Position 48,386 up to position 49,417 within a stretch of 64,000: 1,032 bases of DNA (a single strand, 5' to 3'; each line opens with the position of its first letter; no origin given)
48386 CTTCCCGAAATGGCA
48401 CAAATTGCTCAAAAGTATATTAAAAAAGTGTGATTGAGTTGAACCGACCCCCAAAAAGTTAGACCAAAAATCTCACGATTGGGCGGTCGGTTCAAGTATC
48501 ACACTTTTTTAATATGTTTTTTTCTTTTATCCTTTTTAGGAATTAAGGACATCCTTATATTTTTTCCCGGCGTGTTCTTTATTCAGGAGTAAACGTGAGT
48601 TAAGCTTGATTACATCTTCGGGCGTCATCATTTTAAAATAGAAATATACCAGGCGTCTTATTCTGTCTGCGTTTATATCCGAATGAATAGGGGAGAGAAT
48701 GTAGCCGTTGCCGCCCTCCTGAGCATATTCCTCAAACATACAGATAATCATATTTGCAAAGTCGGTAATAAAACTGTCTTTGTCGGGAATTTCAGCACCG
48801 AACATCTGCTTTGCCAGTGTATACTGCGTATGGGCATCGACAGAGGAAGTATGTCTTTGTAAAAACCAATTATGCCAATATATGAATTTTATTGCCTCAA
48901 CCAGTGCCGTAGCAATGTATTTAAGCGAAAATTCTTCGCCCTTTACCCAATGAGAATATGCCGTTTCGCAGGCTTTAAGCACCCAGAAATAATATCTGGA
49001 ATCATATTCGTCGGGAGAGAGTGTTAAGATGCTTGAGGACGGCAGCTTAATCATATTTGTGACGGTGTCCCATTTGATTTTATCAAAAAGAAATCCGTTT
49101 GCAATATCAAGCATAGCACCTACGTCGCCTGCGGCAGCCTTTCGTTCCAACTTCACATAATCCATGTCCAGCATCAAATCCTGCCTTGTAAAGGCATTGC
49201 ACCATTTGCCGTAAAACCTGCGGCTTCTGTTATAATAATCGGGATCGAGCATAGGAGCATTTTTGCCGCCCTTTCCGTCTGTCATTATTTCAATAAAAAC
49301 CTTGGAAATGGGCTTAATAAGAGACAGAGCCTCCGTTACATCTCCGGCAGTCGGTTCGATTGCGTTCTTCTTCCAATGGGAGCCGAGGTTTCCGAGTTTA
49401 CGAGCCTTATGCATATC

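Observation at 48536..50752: Orphan 738-aa protein with DUF4145/HEPN-like core flanked by strong terminators: candidate single-gene defence/abortive-infection factor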

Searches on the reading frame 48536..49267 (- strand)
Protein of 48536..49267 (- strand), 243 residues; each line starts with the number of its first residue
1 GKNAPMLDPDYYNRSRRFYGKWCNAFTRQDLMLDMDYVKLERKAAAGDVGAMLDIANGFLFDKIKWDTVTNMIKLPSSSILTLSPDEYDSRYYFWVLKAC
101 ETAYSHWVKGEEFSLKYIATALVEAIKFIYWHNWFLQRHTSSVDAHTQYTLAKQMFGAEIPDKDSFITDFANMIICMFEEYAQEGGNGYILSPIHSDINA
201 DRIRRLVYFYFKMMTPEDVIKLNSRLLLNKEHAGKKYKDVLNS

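Call 51: search_protein_families(library=pfam, proteins=[window:48536-49267:-], max_evalue=0.1)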
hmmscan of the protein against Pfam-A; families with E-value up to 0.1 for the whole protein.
window:48536-49267:- (243 aa): 0 families

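Call 56: search_solved_structures(query=A3, max_evalue=10)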
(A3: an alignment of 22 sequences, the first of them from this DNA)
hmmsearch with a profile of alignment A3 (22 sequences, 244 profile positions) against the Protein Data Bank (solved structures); distinct sequences matched with E-value up to 10: 2.
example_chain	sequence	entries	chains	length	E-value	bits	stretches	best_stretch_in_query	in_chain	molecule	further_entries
8g8i_A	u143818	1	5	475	0.9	12.4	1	149-243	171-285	C3HR3_9r_shift4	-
7msu_A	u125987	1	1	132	1.2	12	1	161-235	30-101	Hemolysin, contains CBS domains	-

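Call 63: find_related_loci(query=A3, collection=viral_contigs, flank=8000)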
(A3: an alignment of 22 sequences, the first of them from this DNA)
Query A3 (243 aa) in viral_contigs; peptide patterns used: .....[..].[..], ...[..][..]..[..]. (x = any residue, [..] = any of these).
78 stretches matched a pattern; 3 encode a relative of the query (tblastn E <= 1e-3); 3 distinct loci.
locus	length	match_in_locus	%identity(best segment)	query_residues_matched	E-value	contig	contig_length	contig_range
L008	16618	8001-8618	33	3-207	8e-31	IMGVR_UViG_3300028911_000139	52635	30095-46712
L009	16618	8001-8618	33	3-207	3e-30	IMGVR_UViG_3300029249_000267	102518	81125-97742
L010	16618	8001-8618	33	3-207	4e-29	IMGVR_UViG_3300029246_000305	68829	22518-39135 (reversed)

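Call 66: search_protein_families(library=phrogs, proteins=[L008:1020-2069:+, L008:2210-2905:+, L008:5243-6187:+, L008:6237-7367:+, L008:7527-9728:+, L008:10094-10678:+, L008:10922-11902:+, L008:12112-12666:+, L008:12775-14352:+, L008:590-967:+], max_evalue=0.00001)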
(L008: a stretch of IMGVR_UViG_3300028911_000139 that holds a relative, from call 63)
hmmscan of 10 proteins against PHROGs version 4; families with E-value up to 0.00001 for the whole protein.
L008:1020-2069:+ (349 aa): 1 family
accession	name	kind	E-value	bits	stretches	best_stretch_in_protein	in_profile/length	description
phrog_388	-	DNA, RNA and nucleotide metabolism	2.5e-55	189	1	13-348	13-335/351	nucleotidyltransferase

L008:2210-2905:+ (231 aa): 1 family
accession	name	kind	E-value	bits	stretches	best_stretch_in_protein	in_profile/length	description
phrog_13321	-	unknown function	1.7e-17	64.5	1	10-165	37-204/307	-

L008:5243-6187:+ (314 aa): 1 family
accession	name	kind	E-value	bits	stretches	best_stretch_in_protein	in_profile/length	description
phrog_23767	-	unknown function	1e-48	167.5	2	12-224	6-231/303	-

L008:6237-7367:+ (376 aa): 1 family
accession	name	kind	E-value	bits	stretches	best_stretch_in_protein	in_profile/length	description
phrog_947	-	DNA, RNA and nucleotide metabolism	3.7e-51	175.2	1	7-373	8-366/368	DNA polymerase processivity factor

L008:7527-9728:+ (733 aa): 2 families
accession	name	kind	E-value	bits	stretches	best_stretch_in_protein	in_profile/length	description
phrog_8741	-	unknown function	2.3e-79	268.4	2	588-729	124-265/380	-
phrog_1305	-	DNA, RNA and nucleotide metabolism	1.1e-09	39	1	24-157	94-221/226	DNA binding protein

L008:10094-10678:+ (194 aa): 0 families

L008:10922-11902:+ (326 aa): 0 families

L008:12112-12666:+ (184 aa): 0 families

L008:12775-14352:+ (525 aa): 2 families
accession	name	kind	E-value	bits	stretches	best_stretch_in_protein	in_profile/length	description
phrog_35892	-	unknown function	6.7e-43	147.5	2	349-508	542-701/1181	-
phrog_18805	-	unknown function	2.2e-39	136.6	3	280-436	259-404/457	-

L008:590-967:+ (125 aa): 1 family
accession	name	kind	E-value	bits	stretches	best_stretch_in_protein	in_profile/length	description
phrog_23660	-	unknown function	2.9e-07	31.8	1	16-122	6-101/105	-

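Call 75: predict_structure(alignment_id=A3)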
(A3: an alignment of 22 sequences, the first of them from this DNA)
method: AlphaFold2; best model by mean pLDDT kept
length: 243 residues; sequences in the alignment: 22
mean_pLDDT: 93.5   pTM: 0.92
mean pLDDT of the five models: 93.5, 92.9, 92.3, 91.0, 90.8
residues with pLDDT >= 90: 212; 70-90: 19; 50-70: 11; < 50: 1
segments of 3 or more residues with pLDDT < 50: none
pLDDT, mean of each block of 10 residues (from residue 1): 87 95 96 98 98 98 95 93 93 98 98 96 98 89 76 94 94 96 70 93 97 97 97 97 93
secondary structure, 60 per line:
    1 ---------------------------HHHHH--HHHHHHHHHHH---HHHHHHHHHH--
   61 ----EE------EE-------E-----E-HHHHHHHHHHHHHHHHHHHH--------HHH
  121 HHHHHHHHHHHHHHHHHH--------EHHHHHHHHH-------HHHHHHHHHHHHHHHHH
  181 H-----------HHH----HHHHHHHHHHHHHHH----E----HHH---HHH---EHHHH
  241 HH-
elements in order: H28-32 H35-45 H49-58 H90-109 H118-138 H148-156 H164-181 H200-214 H237-242

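Call 79: fold_search(model_id=the predicted structure, library=pdb)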
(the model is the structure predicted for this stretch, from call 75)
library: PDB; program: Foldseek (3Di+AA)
matches with E <= 10: 144; with E <= 0.001: 0
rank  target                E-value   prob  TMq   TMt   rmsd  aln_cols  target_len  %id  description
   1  5vgt_A                8.8e-01  0.11  0.16  0.26  13.9       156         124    8  X-ray structure of bacteriophage Sf6 tail adaptor protein gp7 (released 2017-12-27)
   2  9gaw_Y                8.8e-01  0.09  0.14  0.09  12.3       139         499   12  High-resolution structure of the Anaphase-promoting complex/cyclosome (APC/C) bound to co-activator Cdh1 (released 2024-08-14)
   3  8ppl_Iu               1.0e+00  0.11  0.16  0.08  11.8       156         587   11  MERS-CoV Nsp1 bound to the human 43S pre-initiation complex (released 2023-10-18)
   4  5a6c_B                1.7e+00  0.08  0.15  0.11  16.2       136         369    7  Concomitant binding of Afadin to LGN and F-actin directs planar spindle orientation (released 2015-12-30)
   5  9fqr_Qq               1.8e+00  0.08  0.16  0.11  14.9       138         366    8  96-nm repeat of axonemal doublet microtubules from bovine sperm (released 2025-03-26)
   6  8j07_d4               2.0e+00  0.07  0.16  0.12  13.9       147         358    7  96nm repeat of human respiratory doublet microtubule and associated axonemal complexes (released 2023-07-26)
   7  7yse_D                2.1e+00  0.06  0.15  0.07  10.9       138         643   14  Crystal structure of E. coli heterotetrameric GlyRS in complex with tRNA (released 2023-02-01)
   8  4f7r_A                2.2e+00  0.06  0.19  0.19  12.3       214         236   14  Crystal structure of 14-3-3 protein from Giardia intestinalis (released 2013-05-22)
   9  6ttj_F                2.3e+00  0.07  0.21  0.14   8.4       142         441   11  Neutral invertase 2 from Arabidopsis thaliana (released 2020-03-11)
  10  8fit_C                2.3e+00  0.06  0.20  0.21  18.4       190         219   15  Multi-state design of two-state switchable hinge proteins (released 2023-08-16)
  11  3ank_A                2.4e+00  0.05  0.19  0.14  18.4       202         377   10  Crystal structure of unsaturated glucuronyl hydrolase mutant D175N from Streptcoccus agalactiae complexed with dGlcA-G (released 2010-10-06)
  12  5krw_MODEL_1_A        2.5e+00  0.06  0.19  0.25  13.2       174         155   12  Recognition and targeting mechanisms by chaperones in flagella assembly and operation (released 2016-08-17)
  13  7aoi_BF               2.7e+00  0.06  0.16  0.12  13.4       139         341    8  Trypanosoma brucei mitochondrial ribosome large subunit assembly intermediate (released 2020-12-02)
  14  5iww_D                2.8e+00  0.04  0.15  0.13  18.3       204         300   11  Crystal structure of RNA editing factor of designer PLS-type PPR/9R protein in complex with MORF9/RIP9 (released 2017-03-29)
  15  4oaf_D                3.0e+00  0.04  0.14  0.11  14.5       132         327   14  Crystal structure of the cytosolic domain of mouse MiD51 (released 2014-01-22)
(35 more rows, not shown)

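Call 82: fold_search(model_id=the predicted structure, library=viral)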
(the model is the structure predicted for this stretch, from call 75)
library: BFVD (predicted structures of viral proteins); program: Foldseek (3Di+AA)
matches with E <= 10: 128; with E <= 0.001: 0
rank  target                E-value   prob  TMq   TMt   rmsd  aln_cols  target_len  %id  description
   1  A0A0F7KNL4            6.0e-01  0.06  0.14  0.04  18.6       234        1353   12  Putative gp28-like protein [Kallithea virus]
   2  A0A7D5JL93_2          8.6e-01  0.08  0.17  0.05  14.8       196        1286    8  RNA-directed RNA polymerase L [Halophytophthora RNA virus 4]
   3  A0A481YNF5            9.5e-01  0.04  0.12  0.10  18.0       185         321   14  Ankyrin repeat protein [Pithovirus LCDPAC01]
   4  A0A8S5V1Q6            1.1e+00  0.12  0.23  0.17  10.6       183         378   12  Uncharacterized protein [Myoviridae sp. ctJ2i1]
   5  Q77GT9                1.3e+00  0.05  0.14  0.19  15.8       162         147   14  Uncharacterized protein [Culex nigripalpus nucleopolyhedrovirus (isolate Florida/1997)]
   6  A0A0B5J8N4            1.3e+00  0.08  0.19  0.23  14.5       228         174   12  Uncharacterized protein [Pandoravirus inopinatum]
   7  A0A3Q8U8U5            1.9e+00  0.06  0.15  0.20  15.2       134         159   15  Ankyrin repeat protein [Megavirus baoshan]
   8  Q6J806                2.1e+00  0.03  0.14  0.14  12.3       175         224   11  Pas25 [Actinoplanes phage phiAsp2]
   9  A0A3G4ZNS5            2.1e+00  0.03  0.12  0.10  14.1       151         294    9  Uncharacterized protein [Terrestrivirus sp.]
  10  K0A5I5                2.2e+00  0.06  0.20  0.27  16.6       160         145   12  Nucleoprotein (Fragment) [Impatiens necrotic spot virus]
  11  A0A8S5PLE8            2.3e+00  0.04  0.14  0.15  15.0       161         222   13  Uncharacterized protein [Podoviridae sp. ctnCN2]
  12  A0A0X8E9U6            2.5e+00  0.10  0.19  0.10   8.1       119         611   11  Tegument protein UL37 [Human herpesvirus 1]
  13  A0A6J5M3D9            2.5e+00  0.05  0.16  0.21  12.3       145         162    8  Uncharacterized protein [uncultured Caudovirales phage]
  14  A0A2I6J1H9            2.5e+00  0.04  0.14  0.09  17.1       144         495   14  Cowpox A-type inclusion protein [Vaccinia virus]
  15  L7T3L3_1              2.5e+00  0.03  0.14  0.05  21.9       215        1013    7  Transactivator/viroplasmin protein (Fragment) [Piper DNA virus 1]
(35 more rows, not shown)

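Call 89: find_related_loci(query=A3, collection=metagenome_contigs, flank=10000)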
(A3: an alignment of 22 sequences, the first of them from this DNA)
Query A3 (243 aa) in metagenome_contigs; peptide patterns used: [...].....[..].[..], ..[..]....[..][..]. (x = any residue, [..] = any of these).
232 stretches matched a pattern; 27 encode a relative of the query (tblastn E <= 1e-3); 27 distinct loci.
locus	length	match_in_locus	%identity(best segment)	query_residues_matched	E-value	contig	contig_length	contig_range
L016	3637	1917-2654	35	1-217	3e-31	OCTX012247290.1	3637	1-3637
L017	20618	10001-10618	33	3-207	2e-30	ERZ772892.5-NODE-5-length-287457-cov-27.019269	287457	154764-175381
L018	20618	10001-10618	33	3-207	3e-30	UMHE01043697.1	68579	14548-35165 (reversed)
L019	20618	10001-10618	33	3-207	4e-30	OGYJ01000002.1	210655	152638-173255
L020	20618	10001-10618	33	3-207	3e-30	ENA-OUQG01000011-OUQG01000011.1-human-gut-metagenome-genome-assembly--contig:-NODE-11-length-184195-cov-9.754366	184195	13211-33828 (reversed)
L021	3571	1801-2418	33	3-207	6e-30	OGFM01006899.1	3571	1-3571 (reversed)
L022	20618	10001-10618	33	3-207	7e-30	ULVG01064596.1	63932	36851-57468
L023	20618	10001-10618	33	3-207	4e-30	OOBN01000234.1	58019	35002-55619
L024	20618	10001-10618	33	3-207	3e-30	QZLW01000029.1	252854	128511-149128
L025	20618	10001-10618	33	3-207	5e-30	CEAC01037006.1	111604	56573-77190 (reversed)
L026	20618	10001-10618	33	3-207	1e-29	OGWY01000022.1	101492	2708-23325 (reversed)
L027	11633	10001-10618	33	3-207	1e-29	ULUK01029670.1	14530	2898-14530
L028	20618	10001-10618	33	3-207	3e-29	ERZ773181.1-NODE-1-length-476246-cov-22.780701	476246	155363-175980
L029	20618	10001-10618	33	3-207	2e-29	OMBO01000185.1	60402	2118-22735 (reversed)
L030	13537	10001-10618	33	3-207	4e-29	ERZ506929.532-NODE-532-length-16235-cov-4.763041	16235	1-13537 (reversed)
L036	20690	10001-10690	31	1-239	4e-28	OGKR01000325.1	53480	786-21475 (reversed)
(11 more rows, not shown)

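Call 92: search_protein_families(library=pfam, proteins=[L036:4230-5090:+, L036:5379-5963:-, L036:7157-8410:+, L036:8620-8937:+, L036:9485-11266:+, L036:11284-13122:+, L036:13275-14732:+, L036:14748-16175:+, L036:16743-18038:+], max_evalue=0.0001)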
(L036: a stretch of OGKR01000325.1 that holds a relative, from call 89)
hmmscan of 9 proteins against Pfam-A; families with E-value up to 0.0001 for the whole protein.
L036:4230-5090:+ (286 aa): 0 families

L036:5379-5963:- (194 aa): 0 families

L036:7157-8410:+ (417 aa): 3 families
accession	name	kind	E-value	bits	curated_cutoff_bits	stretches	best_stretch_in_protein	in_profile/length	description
PF01841.26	Transglut_core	-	1.1e-07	32.5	23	1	263-351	11-107/108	Transglutaminase-like superfamily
PF00041.27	fn3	-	6.2e-07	30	25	1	33-112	3-75/84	Fibronectin type III domain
PF04473.18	DUF553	-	6.1e-06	26.2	20.5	1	264-354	13-115/140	Transglutaminase-like domain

L036:8620-8937:+ (105 aa): 0 families

L036:9485-11266:+ (593 aa): 1 family
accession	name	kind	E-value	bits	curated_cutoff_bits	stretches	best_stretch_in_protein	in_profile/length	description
PF13643.11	DUF4145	-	6.4e-10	39.4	23.1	1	55-153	1-85/88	Domain of unknown function (DUF4145)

L036:11284-13122:+ (612 aa): 3 families
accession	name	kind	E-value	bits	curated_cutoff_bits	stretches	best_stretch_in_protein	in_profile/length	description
PF08281.18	Sigma70_r4_2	-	7.1e-11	42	25.7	1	133-179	7-53/54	Sigma-70, region 4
PF04542.20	Sigma70_r2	-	1.2e-10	41.5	24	1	22-87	3-70/71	Sigma-70 region 2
PF04545.22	Sigma70_r4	-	3.6e-08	33.2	24.1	1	134-179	2-47/50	Sigma-70, region 4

L036:13275-14732:+ (485 aa): 2 families
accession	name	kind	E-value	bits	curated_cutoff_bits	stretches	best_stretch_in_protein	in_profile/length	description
PF13306.12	LRR_5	-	3.5e-25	88.8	27.7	1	71-190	1-118/127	BspA type Leucine rich repeat region (6 copies)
PF00041.27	fn3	-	9.3e-06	26.2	25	1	403-469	12-73/84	Fibronectin type III domain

L036:14748-16175:+ (475 aa): 2 families
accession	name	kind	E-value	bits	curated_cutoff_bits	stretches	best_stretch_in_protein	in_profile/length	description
PF04151.21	PPC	-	2.2e-05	25.7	25.9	0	180-252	1-70/70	Bacterial pre-peptidase C-terminal domain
PF00041.27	fn3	-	3.5e-05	24.4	25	1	395-457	15-72/84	Fibronectin type III domain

L036:16743-18038:+ (431 aa): 2 families
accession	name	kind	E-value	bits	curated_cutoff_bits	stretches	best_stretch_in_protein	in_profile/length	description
PF13173.12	AAA_14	-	1e-28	100.3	27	1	21-164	4-128/129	AAA domain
PF13635.12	DUF4143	-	1.1e-15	58.2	28.1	1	211-370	2-156/160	Domain of unknown function (DUF4143)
